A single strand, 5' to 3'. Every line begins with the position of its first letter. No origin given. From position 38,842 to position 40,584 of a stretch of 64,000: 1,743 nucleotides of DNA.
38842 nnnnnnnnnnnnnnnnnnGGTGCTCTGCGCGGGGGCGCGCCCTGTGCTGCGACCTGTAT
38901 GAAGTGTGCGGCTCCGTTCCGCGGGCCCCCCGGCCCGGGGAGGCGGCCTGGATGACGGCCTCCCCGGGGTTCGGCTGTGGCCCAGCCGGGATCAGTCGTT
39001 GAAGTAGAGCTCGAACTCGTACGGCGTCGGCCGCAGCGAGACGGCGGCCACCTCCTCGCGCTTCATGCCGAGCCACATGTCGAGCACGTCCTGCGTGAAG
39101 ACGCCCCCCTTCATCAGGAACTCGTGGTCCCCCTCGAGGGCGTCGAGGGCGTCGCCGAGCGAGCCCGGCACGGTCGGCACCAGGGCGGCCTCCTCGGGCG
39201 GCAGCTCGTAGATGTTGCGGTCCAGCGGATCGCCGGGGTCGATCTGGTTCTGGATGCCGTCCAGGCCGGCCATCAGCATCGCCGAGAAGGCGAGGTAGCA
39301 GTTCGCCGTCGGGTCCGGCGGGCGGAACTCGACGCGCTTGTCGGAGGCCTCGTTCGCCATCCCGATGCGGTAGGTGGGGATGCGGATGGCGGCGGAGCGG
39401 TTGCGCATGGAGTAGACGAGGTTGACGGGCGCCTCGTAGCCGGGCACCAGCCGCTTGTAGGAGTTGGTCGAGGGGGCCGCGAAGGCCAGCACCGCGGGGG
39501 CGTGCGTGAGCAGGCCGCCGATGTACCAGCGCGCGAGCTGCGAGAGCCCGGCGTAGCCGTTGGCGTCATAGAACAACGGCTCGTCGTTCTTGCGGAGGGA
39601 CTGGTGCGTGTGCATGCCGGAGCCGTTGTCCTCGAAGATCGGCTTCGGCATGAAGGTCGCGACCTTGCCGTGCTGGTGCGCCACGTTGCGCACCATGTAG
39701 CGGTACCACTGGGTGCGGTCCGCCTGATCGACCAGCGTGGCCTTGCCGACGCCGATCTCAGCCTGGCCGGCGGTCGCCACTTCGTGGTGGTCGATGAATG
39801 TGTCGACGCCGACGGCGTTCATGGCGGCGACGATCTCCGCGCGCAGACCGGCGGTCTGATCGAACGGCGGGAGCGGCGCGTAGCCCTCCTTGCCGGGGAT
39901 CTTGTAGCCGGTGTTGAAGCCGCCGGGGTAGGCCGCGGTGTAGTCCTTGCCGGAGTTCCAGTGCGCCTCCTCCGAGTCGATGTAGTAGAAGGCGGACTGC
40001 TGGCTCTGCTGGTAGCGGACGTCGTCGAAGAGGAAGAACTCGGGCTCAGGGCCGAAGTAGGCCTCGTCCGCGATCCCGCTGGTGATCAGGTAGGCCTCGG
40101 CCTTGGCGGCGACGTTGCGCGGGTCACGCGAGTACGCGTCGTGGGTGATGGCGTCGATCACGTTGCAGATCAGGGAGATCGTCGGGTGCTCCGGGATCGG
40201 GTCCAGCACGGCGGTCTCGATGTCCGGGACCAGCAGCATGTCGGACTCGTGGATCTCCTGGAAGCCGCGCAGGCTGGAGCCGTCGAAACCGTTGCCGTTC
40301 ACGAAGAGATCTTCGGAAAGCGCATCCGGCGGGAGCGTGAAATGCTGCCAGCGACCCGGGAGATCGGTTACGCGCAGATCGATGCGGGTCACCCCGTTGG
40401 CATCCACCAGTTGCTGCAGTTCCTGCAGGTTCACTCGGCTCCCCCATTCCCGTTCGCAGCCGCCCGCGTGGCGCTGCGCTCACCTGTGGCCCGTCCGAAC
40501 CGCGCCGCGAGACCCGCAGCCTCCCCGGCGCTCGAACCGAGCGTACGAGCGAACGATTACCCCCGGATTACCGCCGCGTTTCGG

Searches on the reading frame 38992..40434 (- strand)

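Call 101: search_protein_families(library=pfam, proteins=[window:38992-40434:-], max_evalue=0.00001)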
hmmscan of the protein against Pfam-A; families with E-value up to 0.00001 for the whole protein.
window:38992-40434:- (480 aa): 2 families
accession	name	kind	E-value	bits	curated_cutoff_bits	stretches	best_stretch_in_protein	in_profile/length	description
PF00120.29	Gln-synt_C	-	1.1e-127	426.3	24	1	103-477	2-344/344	Glutamine synthetase, catalytic domain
PF03951.24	Gln-synt_N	-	1.5e-28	98.7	33.4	1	15-94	2-81/82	Glutamine synthetase, beta-Grasp domain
